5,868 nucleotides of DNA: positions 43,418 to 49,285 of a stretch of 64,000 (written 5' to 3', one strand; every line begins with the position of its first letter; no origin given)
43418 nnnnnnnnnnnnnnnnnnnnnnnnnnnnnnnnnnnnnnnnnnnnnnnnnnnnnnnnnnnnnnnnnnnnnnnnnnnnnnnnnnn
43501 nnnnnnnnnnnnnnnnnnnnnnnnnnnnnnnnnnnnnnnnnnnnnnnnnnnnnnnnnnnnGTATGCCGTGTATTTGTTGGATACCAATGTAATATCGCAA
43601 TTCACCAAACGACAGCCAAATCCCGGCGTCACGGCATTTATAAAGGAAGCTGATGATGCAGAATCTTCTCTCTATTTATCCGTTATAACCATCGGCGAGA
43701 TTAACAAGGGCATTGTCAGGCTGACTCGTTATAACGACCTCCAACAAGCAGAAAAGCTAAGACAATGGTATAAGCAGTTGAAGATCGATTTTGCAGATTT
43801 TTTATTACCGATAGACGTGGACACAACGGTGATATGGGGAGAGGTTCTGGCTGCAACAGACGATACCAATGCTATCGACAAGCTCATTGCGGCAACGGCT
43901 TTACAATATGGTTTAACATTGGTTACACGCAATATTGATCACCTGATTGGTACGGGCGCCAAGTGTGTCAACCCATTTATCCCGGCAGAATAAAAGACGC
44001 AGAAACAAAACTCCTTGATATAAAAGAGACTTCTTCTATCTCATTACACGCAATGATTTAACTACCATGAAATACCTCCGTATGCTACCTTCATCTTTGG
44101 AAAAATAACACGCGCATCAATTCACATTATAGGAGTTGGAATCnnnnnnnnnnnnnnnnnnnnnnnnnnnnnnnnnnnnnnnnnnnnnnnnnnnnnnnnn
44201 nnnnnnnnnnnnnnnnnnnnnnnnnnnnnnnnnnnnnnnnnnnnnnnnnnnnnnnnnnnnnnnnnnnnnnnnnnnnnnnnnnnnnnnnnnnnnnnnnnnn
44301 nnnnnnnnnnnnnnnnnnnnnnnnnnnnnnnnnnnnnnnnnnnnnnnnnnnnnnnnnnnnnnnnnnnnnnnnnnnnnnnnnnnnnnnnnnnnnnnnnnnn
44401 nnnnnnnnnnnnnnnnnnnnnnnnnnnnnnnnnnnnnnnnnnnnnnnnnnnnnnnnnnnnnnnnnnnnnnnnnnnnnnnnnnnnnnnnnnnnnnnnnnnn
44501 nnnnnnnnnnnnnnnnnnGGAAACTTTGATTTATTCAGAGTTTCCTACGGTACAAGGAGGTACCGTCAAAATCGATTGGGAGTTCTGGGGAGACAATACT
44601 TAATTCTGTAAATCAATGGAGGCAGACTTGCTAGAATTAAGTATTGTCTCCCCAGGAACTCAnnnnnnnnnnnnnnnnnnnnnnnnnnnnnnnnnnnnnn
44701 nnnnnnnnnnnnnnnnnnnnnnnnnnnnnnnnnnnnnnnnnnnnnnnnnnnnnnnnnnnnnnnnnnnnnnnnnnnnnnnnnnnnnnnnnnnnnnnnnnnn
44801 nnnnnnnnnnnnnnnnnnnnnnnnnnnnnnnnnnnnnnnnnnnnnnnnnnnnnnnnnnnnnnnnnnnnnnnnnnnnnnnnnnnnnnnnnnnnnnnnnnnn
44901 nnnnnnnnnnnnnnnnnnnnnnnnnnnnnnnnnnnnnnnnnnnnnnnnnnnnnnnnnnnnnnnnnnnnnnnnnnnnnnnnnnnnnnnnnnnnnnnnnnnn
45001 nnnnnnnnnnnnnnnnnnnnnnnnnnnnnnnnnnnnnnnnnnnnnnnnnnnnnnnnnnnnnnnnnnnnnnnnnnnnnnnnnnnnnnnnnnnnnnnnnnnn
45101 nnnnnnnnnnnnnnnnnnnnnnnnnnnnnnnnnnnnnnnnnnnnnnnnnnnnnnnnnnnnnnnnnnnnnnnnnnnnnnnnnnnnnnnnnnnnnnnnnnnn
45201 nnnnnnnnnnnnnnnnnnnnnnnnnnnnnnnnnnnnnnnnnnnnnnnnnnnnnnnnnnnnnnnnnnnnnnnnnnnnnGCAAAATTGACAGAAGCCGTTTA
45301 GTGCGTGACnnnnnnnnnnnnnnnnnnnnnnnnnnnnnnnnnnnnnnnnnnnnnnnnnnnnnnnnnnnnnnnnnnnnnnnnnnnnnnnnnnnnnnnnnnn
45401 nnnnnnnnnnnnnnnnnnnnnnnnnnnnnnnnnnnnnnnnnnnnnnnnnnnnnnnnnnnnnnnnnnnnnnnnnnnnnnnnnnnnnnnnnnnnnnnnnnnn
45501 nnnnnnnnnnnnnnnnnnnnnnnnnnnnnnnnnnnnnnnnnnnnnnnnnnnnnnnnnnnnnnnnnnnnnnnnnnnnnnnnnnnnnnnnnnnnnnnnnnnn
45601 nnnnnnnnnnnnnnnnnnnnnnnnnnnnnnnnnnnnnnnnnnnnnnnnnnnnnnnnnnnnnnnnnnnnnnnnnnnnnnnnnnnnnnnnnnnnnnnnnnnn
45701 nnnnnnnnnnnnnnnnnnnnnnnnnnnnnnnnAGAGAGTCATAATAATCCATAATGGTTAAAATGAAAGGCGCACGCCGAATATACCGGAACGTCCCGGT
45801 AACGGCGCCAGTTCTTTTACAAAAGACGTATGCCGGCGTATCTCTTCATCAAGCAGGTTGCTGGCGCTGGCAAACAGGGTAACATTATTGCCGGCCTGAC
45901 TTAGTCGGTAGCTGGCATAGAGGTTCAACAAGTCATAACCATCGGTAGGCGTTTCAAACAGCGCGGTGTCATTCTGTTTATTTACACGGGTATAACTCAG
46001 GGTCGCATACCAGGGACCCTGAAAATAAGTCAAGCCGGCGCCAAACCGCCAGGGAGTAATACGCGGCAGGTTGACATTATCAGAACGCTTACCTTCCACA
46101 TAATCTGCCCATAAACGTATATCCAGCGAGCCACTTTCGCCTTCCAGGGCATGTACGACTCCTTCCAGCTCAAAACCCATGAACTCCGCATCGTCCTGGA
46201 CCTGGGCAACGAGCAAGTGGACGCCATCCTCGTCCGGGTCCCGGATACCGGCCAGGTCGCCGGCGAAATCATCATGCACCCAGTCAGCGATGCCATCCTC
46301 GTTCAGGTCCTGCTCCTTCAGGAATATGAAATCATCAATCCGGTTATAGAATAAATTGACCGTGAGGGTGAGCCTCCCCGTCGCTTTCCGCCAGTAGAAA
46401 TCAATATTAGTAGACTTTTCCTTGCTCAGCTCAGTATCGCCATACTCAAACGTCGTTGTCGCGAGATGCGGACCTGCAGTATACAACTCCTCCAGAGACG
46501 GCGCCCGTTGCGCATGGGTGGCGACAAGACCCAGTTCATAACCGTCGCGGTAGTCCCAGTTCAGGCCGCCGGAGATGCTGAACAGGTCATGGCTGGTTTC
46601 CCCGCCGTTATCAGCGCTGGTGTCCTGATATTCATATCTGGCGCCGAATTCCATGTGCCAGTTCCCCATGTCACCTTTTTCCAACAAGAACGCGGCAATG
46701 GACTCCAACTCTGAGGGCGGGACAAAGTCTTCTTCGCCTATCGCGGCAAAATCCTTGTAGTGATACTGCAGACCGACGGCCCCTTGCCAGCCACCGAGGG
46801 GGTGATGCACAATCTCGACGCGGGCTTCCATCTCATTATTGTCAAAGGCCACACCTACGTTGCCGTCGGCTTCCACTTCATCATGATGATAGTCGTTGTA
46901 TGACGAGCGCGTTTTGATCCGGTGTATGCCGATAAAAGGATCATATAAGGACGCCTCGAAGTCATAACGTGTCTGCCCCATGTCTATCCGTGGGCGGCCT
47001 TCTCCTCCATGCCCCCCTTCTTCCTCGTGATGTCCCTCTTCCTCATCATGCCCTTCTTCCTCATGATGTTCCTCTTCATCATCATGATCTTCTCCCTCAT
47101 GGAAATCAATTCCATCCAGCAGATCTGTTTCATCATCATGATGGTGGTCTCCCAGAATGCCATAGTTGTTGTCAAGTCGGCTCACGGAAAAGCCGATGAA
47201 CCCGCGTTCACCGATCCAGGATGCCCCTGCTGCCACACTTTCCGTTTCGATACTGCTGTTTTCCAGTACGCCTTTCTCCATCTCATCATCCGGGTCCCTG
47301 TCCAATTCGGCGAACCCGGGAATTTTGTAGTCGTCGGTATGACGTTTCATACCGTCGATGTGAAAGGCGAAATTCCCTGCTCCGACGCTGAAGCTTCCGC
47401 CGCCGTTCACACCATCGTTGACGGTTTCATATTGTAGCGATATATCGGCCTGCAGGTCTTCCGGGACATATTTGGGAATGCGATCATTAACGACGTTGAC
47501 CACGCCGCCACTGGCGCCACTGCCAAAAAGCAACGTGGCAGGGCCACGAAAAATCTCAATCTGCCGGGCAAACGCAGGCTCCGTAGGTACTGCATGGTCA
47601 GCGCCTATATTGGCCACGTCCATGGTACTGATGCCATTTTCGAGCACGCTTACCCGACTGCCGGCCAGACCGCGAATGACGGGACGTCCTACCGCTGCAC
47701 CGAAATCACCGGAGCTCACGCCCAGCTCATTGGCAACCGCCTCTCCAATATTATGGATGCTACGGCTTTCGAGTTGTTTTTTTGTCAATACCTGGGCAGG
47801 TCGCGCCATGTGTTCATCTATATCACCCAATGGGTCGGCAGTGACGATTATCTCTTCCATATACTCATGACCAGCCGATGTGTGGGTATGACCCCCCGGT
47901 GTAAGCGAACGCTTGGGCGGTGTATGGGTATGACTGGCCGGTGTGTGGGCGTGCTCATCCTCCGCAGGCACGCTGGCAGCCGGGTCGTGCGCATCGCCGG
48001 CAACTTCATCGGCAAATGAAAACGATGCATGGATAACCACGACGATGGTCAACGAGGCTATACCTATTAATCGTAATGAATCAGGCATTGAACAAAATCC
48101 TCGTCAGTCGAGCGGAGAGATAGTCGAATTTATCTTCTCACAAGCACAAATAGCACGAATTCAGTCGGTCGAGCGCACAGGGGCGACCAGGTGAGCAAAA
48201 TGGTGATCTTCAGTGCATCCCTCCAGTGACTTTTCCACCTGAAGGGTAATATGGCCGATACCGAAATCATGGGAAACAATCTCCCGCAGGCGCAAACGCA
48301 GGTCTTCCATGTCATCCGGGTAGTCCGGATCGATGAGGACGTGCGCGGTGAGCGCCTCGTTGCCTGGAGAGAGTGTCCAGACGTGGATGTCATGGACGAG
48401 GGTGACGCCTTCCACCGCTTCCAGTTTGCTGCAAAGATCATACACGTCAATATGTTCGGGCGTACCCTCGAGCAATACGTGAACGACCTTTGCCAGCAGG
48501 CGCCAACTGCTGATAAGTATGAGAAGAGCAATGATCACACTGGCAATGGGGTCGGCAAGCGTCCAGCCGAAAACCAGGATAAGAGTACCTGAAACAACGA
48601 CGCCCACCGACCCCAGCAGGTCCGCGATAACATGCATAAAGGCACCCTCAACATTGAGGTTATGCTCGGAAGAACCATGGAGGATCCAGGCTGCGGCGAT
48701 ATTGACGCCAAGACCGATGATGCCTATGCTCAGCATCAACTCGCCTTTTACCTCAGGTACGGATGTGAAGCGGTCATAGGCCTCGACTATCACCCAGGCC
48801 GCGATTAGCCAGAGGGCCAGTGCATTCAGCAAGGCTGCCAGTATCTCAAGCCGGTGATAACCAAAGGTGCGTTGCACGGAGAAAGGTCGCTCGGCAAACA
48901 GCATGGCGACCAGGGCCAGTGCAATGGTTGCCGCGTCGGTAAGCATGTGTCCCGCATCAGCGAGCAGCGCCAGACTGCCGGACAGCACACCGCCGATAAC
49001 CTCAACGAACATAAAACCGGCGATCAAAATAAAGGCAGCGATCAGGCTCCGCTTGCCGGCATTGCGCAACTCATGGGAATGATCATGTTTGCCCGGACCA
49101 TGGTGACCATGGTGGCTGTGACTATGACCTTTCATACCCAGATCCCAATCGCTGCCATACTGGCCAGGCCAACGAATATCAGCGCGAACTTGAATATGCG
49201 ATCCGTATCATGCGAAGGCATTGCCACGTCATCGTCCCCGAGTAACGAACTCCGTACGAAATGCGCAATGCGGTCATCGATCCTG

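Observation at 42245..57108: Dense addiction/defence-module neighbourhood: DinJ-YafQ, RHH-PIN, HigBA-like, and an orphan AbiEi whose AbiEii toxin was destroyed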

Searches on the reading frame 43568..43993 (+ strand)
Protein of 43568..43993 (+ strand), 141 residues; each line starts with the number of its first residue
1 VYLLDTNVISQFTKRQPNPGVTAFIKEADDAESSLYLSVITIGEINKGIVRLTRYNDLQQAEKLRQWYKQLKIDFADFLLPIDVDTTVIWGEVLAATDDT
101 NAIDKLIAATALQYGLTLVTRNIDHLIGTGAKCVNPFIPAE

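Call 3: search_protein_families(library=pfam, proteins=[window:43568-43993:+], max_evalue=0.01)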
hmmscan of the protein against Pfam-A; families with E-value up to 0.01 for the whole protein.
window:43568-43993:+ (141 aa): 2 families
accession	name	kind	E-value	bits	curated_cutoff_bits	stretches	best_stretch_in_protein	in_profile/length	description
PF01850.27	PIN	-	1.4e-13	51.9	23.6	1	2-124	1-113/120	PIN domain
PF16289.11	PIN_12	-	0.00067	20.5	32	1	4-77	3-76/172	PIN domain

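Call 4: search_protein_families(library=ncbifam, proteins=[window:43568-43993:+], max_evalue=0.01)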
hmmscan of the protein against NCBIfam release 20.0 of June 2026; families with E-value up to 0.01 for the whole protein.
window:43568-43993:+ (141 aa): 2 families
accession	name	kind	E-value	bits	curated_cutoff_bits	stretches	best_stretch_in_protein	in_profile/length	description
NF047863.1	VapCLeptosp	equivalog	1.1e-08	35.4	140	1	2-124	1-116/130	type II toxin-antitoxin system tRNA(fMet)-specific endonuclease VapC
NF047959.1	TA_toxin_VapC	equivalog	0.0016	18.5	80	0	101-124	92-115/125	type II toxin-antitoxin system VapC family toxin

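Call 35: search_protein_families(library=padloc, proteins=[window:43568-43993:+], max_evalue=0.001)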
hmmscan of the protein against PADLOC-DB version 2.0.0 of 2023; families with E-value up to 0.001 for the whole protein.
window:43568-43993:+ (141 aa): 0 families

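Call 37: search_solved_structures(query=window:43568-43993:+, max_evalue=0.001, show_alignments=2)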
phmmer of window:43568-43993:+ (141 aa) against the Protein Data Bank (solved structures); distinct sequences matched with E-value up to 0.001: 3.
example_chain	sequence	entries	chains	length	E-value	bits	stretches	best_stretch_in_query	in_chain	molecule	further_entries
2h1c_A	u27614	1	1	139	4.4e-11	46.3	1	1-136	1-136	Trafficking protein B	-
2h1o_A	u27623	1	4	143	1.4e-10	44.7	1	1-137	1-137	Trafficking protein B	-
2bsq_A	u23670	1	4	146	1.5e-10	44.6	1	1-137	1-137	TRAFFICKING PROTEIN B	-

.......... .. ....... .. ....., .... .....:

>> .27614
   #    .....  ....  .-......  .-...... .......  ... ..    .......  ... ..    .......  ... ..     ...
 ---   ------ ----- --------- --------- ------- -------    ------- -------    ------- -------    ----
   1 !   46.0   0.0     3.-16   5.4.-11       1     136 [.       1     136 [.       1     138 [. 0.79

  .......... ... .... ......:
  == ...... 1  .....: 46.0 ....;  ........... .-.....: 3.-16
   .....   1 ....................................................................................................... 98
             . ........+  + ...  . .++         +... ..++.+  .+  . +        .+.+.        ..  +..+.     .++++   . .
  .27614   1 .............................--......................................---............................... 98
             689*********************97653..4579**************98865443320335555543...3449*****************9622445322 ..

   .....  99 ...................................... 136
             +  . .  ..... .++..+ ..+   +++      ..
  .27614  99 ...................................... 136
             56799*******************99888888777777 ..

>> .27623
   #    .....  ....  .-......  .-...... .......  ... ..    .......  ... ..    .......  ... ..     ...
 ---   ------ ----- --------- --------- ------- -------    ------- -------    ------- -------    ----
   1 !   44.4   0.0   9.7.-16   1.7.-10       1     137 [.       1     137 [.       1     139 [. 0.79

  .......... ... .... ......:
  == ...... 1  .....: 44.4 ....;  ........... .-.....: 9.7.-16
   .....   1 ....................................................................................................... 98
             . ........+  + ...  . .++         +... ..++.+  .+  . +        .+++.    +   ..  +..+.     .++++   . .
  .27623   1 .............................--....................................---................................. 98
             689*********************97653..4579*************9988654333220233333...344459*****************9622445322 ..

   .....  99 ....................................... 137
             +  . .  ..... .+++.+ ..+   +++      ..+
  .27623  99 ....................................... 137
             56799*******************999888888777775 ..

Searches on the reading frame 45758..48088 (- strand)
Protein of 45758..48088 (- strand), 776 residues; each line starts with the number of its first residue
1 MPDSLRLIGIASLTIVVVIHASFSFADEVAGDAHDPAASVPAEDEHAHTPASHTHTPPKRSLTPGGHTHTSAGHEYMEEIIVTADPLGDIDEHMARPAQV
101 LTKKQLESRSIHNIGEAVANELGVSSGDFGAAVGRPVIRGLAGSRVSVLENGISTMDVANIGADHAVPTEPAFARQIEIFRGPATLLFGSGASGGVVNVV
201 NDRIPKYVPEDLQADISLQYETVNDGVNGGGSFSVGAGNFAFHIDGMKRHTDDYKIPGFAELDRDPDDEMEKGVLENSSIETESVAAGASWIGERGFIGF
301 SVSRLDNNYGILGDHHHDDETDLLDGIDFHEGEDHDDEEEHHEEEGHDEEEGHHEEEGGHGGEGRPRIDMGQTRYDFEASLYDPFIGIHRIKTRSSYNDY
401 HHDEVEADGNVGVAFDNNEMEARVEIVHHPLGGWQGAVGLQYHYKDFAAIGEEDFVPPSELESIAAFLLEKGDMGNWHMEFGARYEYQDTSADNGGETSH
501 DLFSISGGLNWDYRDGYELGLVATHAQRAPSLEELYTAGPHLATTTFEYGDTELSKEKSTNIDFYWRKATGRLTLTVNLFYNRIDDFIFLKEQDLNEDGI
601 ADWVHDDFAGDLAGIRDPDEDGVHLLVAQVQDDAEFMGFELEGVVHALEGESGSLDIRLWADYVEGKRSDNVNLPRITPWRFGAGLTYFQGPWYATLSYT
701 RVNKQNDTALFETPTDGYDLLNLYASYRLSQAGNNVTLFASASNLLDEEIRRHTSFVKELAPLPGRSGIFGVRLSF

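Call 48: search_protein_families(library=ncbifam, proteins=[window:45758-48088:-], max_evalue=0.1)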
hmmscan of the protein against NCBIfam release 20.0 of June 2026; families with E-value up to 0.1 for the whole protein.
window:45758-48088:- (776 aa): 26 families (the best 25 are shown)
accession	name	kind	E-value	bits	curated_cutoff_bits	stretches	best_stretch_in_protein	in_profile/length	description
NF038289.1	Zn_piracy_ZnuD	exception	3.6e-139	465.5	950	1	72-776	25-685/685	zinc piracy TonB-dependent receptor ZnuD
TIGR01786.1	TonB-hemlactrns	subfamily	1.7e-43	149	323.75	2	412-772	383-715/719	TonB-dependent hemoglobin/transferrin/lactoferrin family receptor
TIGR01785.1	TonB-hemin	subfamily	2.7e-41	141.8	316.85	2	456-776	358-677/677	TonB-dependent heme/hemoglobin receptor family protein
TIGR01783.1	TonB-siderophor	subfamily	4e-20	72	223.5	3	98-222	6-124/649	TonB-dependent siderophore receptor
TIGR01779.1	TonB-B12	equivalog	2.1e-17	62.9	599.7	2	62-206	14-158/614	TonB-dependent vitamin B12 receptor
TIGR01778.1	TonB-copper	equivalog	1.7e-16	60.1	472.45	3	524-594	402-470/637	TonB-dependent copper receptor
NF010010.0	PRK13483.1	equivalog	1.2e-12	46.6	927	1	73-234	29-195/660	ligand-gated channel protein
NF007926.1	PRK10641.1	equivalog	3.2e-11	42.5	836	2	75-203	25-155/617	TonB-dependent vitamin B12 receptor BtuB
TIGR01782.1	TonB-Xanth-Caul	subfamily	7.2e-10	37.8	310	1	543-775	631-867/868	TonB-dependent receptor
NF007478.2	PRK10064.1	equivalog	9.2e-09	34.1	745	1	77-229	30-186/663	catecholate siderophore receptor CirA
NF010038.0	PRK13513.1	equivalog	3.1e-08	32.6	942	1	78-226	36-189/659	ligand-gated channel protein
NF047944.1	FoxamRcptFoxA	equivalog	4.4e-08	31.9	1300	1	97-207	57-167/697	ferrioxamine B receptor FoxA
NF010048.1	PRK13524.1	subfamily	2e-07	29.9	493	1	173-203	147-177/744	FepA family TonB-dependent siderophore receptor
NF010011.0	PRK13484.1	equivalog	2e-07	29.7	1197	1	72-204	25-161/682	IreA family TonB-dependent siderophore receptor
NF010051.0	PRK13528.1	subfamily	4.3e-07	28.6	583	1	167-204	139-174/727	FepA family TonB-dependent siderophore receptor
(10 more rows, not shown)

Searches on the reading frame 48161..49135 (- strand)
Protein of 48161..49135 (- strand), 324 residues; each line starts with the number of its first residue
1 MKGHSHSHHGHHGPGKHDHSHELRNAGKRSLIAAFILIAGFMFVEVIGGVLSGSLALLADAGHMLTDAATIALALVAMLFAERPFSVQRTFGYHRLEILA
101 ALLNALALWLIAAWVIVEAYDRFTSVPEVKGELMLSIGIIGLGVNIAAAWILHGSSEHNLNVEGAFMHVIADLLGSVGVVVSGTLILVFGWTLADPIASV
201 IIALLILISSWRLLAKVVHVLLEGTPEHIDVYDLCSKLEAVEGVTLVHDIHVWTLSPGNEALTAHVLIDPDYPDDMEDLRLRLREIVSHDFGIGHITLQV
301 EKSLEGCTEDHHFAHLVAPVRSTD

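Call 48: search_protein_families(library=ncbifam, proteins=[window:48161-49135:-], max_evalue=0.1)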
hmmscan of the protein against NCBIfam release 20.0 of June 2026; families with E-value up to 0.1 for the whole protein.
window:48161-49135:- (324 aa): 10 families
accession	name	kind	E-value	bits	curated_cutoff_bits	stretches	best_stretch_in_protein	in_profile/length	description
NF002923.0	PRK03557.1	equivalog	1.1e-83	281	408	1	17-303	7-292/313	CDF family zinc transporter ZitB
TIGR01297.1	CDF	superfamily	2.4e-82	276.4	82.35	1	28-302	2-282/285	cation diffusion facilitator family transporter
NF033827.1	CDF_efflux_DmeF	equivalog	1.8e-36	126.1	250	2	17-158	2-146/309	CDF family Co(II)/Ni(II) efflux transporter DmeF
NF052621.1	MngEfTpMntE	equivalog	3e-16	59.7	500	1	44-228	19-206/293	manganese efflux transporter MntE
NF050169.1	CatEfflxFieF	equivalog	3.2e-12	46.3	420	1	25-252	6-231/282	cation efflux pump FieF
NF033616.1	CDF_MamB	equivalog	4.7e-12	46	350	1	35-247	14-230/284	magnetosome biogenesis CDF transporter MamB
NF007064.0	PRK09509.1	equivalog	3.5e-11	42.6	447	1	29-252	11-236/300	CDF family cation-efflux transporter FieF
NF033615.1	CDF_MamM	equivalog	3.9e-11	42.7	350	1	39-252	20-237/290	magnetosome biogenesis CDF transporter MamM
NF052602.1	Zn_efflux_Cdf31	equivalog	1.7e-10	40.8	460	1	24-271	3-258/299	CDF family zinc efflux transporter Cdf31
NF040994.1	MamV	equivalog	1.9e-10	40.3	500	1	43-253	27-237/319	CDF transporter MamV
